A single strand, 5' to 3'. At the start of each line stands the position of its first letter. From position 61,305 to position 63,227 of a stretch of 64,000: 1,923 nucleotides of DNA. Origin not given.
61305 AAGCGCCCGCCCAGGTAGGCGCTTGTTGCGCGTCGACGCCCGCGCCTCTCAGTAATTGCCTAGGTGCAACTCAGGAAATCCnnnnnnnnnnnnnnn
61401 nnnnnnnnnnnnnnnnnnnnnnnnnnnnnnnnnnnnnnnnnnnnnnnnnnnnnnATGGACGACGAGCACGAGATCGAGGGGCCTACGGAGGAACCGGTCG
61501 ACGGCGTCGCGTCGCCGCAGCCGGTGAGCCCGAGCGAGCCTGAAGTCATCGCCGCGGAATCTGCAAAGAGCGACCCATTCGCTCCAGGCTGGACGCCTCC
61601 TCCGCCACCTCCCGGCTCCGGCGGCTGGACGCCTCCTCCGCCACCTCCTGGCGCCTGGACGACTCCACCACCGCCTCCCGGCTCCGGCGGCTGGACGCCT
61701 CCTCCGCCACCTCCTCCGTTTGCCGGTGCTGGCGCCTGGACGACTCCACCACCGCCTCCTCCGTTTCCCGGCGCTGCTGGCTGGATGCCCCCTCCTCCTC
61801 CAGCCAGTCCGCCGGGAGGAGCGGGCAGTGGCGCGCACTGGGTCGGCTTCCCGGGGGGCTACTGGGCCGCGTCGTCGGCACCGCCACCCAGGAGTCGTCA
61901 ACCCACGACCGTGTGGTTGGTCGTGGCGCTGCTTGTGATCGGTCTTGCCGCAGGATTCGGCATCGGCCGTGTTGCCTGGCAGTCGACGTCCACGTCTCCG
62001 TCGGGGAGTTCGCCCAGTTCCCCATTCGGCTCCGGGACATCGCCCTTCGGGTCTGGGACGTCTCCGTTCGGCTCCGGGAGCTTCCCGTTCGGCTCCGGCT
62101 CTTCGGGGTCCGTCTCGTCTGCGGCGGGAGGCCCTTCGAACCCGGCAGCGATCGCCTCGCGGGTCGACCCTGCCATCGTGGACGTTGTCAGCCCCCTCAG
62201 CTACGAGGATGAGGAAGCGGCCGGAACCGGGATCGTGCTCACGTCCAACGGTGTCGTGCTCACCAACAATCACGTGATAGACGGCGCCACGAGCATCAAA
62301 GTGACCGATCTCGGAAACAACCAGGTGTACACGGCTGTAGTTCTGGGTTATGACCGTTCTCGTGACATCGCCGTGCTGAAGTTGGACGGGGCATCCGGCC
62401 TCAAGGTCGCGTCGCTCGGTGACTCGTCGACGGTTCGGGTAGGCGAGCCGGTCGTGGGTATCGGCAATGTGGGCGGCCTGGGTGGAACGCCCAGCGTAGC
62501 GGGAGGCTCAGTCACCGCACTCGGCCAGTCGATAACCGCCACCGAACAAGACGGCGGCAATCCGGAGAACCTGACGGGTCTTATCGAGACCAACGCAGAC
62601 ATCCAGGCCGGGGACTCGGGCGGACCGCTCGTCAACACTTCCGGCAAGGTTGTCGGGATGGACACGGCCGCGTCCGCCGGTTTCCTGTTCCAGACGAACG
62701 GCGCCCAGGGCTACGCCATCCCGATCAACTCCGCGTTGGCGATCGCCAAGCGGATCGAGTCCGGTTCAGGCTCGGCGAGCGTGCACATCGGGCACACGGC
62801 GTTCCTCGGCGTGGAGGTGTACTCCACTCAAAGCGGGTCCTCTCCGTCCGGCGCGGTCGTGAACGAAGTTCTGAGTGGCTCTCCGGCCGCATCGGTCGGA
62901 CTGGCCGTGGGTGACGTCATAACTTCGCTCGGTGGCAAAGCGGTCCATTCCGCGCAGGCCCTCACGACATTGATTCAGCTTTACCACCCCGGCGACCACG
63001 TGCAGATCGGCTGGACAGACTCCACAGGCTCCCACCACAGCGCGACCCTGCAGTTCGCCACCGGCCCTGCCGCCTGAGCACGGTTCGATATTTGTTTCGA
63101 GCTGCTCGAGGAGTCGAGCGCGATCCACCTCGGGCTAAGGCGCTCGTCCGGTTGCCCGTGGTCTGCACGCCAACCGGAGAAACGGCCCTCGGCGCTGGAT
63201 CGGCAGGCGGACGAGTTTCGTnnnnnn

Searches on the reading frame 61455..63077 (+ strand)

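Call 68: search_protein_families(library=pfam, proteins=[window:61455-63077:+], max_evalue=0.001)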
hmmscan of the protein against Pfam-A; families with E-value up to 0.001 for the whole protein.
window:61455-63077:+ (540 aa): 5 families
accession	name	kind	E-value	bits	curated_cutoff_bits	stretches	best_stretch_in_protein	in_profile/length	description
PF13365.12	Trypsin_2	-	4.5e-27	96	27.6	1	257-402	1-144/144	Trypsin-like peptidase domain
PF00089.32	Trypsin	-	2.7e-15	57.2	20.6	1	256-406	26-198/220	Trypsin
PF13180.12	PDZ_2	-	1.6e-10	41.6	27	1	450-518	2-65/80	PDZ domain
PF17820.7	PDZ_6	-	1.9e-08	34.3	27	1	468-516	1-48/54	PDZ domain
PF00595.29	PDZ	-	1.4e-07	32.3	23.2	1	448-517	9-77/81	PDZ domain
